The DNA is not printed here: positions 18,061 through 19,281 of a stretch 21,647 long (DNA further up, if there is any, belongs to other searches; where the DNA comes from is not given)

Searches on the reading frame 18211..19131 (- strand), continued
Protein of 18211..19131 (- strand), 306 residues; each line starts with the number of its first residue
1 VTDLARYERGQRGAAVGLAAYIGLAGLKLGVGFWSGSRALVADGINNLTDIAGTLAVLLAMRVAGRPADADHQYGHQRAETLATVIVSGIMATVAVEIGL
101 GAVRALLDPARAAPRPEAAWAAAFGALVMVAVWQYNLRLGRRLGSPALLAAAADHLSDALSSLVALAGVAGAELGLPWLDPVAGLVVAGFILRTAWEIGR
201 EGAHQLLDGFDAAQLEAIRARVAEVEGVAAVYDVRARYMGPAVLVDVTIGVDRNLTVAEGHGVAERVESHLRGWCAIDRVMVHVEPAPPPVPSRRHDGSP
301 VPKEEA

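Call 61: search_solved_structures(query=window:18211-19131:-, show_alignments=2, max_evalue=0.00001)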
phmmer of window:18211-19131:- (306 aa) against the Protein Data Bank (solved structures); distinct sequences matched with E-value up to 0.00001: 12.
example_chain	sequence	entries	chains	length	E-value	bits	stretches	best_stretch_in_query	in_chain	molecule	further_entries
3j1z_P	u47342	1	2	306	9.8e-21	77.8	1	15-294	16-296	Cation efflux family protein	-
2qfi_A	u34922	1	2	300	1e-20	77.8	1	14-288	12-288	Ferrous-iron efflux pump fieF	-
3h90_A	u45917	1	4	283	4.6e-20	75.6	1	20-287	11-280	Ferrous-iron efflux pump fieF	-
5vrf_B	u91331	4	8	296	5.6e-20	75.3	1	15-287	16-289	Cadmium and zinc efflux pump FieF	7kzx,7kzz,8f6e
8f6j_B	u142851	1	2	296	1e-19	74.5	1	15-287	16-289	Cadmium and zinc efflux pump FieF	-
8f6f_A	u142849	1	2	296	6.7e-19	71.8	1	15-287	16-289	Cadmium and zinc efflux pump FieF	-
8f6h_A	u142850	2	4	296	9.5e-19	71.2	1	15-287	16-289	Cadmium and zinc efflux pump FieF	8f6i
8f6k_A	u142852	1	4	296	3.2e-18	69.5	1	15-286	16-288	Cadmium and zinc efflux pump FieF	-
6qek_A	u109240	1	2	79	2.4e-06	30.5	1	217-287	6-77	Magnetosome protein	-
3w63_A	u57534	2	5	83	6.6e-06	29.1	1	215-274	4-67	Magnetosome protein MamM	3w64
3w62_A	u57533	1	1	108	8.2e-06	28.8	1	215-275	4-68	Magnetosome protein MamM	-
6g55_A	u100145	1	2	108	9.6e-06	28.6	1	215-274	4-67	Magnetosome protein MamM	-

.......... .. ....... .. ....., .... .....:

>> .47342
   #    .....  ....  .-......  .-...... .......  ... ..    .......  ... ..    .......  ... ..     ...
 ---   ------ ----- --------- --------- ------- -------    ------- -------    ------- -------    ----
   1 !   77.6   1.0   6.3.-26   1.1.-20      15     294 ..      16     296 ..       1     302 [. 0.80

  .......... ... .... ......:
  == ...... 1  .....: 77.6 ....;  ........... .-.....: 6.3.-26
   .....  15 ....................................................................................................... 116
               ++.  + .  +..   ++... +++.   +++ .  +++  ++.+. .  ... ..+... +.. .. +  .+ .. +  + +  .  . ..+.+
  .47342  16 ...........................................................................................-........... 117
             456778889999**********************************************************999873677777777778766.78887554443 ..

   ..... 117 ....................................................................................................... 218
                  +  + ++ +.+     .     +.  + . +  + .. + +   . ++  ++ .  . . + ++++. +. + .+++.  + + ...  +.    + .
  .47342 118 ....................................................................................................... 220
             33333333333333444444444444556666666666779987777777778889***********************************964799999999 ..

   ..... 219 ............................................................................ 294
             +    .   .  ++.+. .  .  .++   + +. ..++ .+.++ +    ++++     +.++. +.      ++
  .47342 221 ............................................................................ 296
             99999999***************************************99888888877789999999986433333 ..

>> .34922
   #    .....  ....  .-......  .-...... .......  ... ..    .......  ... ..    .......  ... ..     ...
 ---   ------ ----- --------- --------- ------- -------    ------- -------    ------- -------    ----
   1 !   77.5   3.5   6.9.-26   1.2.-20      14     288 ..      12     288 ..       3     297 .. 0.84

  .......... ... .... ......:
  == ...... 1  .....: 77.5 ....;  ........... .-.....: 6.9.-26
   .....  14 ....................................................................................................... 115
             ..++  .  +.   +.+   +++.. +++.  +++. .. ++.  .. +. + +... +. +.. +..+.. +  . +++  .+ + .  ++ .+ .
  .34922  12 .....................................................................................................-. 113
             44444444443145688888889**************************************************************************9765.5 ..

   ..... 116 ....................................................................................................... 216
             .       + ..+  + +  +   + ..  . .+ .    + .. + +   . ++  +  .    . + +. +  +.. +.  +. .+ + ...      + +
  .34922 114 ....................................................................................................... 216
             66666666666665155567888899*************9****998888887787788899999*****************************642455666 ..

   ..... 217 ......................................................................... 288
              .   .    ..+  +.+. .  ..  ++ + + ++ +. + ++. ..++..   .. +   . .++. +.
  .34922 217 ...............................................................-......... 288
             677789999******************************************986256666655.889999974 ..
